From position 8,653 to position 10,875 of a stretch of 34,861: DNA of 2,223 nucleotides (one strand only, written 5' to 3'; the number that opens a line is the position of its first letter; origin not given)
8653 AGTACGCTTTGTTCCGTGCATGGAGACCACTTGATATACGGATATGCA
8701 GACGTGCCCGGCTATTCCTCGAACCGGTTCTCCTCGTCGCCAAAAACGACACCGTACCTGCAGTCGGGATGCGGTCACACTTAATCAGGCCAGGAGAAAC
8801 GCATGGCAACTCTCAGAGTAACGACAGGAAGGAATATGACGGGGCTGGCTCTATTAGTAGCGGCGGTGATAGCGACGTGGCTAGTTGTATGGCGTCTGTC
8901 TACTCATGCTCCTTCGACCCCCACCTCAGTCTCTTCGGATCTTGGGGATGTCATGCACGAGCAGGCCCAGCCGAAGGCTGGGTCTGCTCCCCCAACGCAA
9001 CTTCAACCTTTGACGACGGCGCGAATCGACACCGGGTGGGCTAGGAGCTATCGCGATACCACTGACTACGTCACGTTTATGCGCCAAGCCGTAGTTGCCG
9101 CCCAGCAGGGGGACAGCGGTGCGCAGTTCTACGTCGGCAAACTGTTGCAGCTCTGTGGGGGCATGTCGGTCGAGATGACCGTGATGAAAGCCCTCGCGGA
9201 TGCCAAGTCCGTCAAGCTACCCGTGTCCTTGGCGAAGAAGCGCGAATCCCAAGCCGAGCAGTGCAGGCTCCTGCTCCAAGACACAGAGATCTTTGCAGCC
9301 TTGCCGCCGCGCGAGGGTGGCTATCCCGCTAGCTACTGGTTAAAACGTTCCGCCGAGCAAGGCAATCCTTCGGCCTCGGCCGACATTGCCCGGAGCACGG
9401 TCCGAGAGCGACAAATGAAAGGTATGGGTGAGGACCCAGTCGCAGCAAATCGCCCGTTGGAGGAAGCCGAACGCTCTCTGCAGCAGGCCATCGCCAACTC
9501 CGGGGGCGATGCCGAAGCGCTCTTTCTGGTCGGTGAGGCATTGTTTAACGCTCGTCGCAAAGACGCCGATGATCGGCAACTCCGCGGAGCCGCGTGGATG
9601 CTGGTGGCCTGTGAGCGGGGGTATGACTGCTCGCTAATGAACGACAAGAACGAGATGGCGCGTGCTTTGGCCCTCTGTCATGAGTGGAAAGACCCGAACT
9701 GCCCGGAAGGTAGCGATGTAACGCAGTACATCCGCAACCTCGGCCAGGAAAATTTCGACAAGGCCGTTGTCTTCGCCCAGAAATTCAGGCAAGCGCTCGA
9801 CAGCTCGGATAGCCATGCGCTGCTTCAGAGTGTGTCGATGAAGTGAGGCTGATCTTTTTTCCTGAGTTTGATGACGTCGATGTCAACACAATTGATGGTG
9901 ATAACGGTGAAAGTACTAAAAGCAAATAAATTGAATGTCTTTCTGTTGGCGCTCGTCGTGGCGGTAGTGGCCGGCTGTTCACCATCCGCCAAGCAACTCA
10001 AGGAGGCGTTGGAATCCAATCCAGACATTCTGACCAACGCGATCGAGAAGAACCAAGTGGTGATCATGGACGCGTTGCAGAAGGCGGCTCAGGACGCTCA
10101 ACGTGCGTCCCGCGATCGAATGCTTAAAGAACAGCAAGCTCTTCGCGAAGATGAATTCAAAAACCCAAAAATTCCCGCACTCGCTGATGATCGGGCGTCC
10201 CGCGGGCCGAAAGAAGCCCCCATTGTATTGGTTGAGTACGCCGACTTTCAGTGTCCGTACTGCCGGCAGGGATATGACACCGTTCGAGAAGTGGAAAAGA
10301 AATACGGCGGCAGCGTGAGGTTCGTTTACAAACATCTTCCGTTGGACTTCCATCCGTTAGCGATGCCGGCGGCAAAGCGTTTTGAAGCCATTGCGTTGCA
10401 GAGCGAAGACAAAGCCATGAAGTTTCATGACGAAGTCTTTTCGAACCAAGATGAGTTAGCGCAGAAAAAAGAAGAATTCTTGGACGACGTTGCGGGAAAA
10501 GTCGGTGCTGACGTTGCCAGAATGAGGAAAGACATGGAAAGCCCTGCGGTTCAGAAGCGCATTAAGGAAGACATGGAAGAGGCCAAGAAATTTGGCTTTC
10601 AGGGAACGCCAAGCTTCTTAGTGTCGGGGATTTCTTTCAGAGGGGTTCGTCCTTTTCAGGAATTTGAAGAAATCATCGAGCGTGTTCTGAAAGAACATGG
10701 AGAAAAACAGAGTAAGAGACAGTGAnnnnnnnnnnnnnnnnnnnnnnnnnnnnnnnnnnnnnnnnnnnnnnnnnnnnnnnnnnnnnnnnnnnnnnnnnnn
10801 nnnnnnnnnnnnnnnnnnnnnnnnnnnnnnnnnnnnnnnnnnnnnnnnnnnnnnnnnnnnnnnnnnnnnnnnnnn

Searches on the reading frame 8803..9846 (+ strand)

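Call 19: search_protein_families(library=pfam, proteins=[window:8803-9846:+], max_evalue=0.01)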
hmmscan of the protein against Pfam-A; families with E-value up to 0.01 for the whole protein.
window:8803-9846:+ (347 aa): 1 family
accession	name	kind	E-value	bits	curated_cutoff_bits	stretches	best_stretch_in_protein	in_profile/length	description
PF13432.12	TPR_16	-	0.005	17.7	32.7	1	219-255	13-49/65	Tetratricopeptide repeat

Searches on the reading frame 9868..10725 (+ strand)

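Call 19: search_protein_families(library=pfam, proteins=[window:9868-10725:+], max_evalue=0.01)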
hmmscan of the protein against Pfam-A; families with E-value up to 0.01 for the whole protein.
window:9868-10725:+ (285 aa): 5 families
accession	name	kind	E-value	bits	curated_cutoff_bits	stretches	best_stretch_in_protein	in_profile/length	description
PF13462.12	Thioredoxin_4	-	1.3e-25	90.9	23.2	1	111-271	7-164/165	Thioredoxin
PF01323.26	DSBA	-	5.8e-22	78.8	25.6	1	121-270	2-190/191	DSBA-like thioredoxin domain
PF13743.12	Thioredoxin_5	-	3.6e-07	30.6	27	1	172-253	81-164/186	Thioredoxin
PF13098.12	Thioredoxin_2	-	9.4e-07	29.6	27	1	118-269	7-103/104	Thioredoxin-like domain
PF13192.12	Thioredoxin_3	-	0.0079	16.7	24.8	0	128-150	9-31/76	Thioredoxin domain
